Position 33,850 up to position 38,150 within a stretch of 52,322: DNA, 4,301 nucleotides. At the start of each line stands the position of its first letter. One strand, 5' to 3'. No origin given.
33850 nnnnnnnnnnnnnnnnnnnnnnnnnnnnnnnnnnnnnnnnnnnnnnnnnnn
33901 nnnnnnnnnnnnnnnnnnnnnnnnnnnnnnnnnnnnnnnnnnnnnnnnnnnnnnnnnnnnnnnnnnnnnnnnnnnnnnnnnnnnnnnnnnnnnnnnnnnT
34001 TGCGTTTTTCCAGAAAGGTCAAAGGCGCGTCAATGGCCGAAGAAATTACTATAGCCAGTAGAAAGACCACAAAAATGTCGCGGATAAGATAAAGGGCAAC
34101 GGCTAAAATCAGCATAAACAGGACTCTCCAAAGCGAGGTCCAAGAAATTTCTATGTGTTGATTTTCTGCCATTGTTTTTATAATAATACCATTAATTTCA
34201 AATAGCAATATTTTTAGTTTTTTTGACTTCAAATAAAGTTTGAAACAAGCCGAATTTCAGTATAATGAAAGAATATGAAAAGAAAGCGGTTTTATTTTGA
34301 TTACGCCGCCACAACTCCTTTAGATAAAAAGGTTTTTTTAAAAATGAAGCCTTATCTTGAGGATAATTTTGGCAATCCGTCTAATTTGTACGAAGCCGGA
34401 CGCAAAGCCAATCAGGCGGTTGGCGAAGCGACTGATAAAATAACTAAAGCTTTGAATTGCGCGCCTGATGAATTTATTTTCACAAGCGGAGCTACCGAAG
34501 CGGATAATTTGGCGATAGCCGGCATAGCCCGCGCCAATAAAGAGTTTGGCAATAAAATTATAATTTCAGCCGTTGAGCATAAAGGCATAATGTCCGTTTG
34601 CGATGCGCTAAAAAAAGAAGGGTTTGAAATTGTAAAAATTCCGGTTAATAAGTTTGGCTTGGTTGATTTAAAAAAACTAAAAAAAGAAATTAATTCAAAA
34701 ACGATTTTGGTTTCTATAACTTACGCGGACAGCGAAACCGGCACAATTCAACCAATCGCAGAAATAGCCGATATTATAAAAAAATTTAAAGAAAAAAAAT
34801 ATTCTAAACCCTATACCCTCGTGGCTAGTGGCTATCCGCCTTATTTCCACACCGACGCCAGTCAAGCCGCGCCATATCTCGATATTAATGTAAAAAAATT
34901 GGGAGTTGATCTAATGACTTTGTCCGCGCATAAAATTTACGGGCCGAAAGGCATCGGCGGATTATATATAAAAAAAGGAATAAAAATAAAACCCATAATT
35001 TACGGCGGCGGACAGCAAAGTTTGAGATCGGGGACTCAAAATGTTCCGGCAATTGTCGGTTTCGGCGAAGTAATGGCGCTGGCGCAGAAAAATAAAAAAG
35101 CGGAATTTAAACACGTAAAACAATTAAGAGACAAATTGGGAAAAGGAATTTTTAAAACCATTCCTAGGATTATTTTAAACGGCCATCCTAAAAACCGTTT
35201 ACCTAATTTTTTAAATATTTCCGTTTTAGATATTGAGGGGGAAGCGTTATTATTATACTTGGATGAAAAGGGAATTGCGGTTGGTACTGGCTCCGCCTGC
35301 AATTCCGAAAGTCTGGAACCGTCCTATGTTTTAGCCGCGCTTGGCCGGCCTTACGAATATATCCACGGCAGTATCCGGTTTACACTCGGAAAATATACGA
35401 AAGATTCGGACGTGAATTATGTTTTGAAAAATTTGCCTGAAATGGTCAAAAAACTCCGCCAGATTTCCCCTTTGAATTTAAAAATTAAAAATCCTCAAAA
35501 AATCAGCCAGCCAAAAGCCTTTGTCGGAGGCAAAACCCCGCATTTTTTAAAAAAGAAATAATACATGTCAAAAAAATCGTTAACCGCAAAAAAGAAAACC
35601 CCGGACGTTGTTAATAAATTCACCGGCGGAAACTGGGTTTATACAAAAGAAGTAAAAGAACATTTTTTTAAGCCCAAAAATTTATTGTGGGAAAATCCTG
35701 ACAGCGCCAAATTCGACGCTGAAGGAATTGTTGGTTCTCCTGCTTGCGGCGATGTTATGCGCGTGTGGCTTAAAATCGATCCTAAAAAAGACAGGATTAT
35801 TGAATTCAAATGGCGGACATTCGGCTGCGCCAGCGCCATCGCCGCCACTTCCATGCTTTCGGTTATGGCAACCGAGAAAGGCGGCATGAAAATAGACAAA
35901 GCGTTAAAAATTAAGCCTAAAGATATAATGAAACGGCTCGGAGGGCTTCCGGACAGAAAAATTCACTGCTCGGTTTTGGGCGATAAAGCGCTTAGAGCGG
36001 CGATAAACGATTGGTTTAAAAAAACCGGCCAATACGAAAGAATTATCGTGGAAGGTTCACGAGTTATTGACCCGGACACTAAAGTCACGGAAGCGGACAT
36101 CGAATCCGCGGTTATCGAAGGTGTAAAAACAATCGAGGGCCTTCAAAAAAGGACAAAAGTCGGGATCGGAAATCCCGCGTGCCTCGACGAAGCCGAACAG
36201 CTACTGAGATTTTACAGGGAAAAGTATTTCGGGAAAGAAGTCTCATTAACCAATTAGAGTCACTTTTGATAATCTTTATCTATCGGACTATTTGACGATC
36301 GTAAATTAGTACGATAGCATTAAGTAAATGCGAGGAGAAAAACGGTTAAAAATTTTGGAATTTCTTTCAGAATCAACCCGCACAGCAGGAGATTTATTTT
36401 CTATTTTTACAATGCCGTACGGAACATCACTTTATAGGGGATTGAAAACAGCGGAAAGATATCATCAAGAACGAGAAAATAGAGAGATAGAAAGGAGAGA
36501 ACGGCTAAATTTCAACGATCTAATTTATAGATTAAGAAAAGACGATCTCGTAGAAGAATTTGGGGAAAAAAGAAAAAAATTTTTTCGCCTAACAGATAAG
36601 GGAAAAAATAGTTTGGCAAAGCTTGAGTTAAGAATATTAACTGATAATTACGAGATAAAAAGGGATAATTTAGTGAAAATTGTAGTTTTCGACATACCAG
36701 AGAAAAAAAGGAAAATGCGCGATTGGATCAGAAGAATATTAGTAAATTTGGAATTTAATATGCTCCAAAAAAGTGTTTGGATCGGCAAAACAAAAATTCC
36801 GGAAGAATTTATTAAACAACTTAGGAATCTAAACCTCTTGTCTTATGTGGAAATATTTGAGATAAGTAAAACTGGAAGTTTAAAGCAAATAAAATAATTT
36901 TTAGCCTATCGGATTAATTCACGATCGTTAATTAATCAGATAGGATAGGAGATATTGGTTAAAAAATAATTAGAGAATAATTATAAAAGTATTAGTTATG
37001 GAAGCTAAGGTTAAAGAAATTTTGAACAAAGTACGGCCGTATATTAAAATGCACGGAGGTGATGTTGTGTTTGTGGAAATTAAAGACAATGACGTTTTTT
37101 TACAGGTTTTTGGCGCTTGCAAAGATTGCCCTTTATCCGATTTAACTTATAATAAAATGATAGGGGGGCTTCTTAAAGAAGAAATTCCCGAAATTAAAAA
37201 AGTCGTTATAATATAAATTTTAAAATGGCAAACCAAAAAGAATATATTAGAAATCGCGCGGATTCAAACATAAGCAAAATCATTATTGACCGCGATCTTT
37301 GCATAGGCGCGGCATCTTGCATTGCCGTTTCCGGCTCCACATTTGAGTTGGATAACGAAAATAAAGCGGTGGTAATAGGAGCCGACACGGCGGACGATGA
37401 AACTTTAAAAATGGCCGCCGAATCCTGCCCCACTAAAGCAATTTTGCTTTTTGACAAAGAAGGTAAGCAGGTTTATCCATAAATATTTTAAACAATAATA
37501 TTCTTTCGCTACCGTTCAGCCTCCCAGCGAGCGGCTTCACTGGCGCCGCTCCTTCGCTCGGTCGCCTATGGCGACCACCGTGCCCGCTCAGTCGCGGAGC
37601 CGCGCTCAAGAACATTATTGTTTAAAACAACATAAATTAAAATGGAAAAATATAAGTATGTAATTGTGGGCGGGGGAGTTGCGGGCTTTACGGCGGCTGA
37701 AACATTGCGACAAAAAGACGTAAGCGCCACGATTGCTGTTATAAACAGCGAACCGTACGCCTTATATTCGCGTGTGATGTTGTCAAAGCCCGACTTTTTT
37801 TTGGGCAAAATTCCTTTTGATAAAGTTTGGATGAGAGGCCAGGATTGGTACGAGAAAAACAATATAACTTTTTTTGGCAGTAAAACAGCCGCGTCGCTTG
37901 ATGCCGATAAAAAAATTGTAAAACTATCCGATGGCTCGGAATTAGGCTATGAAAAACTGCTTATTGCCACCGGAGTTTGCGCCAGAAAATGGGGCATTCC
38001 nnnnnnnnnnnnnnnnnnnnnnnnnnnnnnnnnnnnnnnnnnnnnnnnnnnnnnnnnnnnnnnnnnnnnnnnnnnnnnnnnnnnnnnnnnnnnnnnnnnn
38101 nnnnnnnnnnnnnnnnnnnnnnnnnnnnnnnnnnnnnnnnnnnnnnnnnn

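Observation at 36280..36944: Cassette copy B splits an Fe-S assembly gene string (nifS-nifU | cassette | nfu-ferredoxin)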

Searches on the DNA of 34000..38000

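Call 69: search_rna_families(source=window, start=34000, end=38000, threshold=evalue, max_evalue=1)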
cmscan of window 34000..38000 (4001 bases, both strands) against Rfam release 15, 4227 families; matches with E-value up to 1: 0.
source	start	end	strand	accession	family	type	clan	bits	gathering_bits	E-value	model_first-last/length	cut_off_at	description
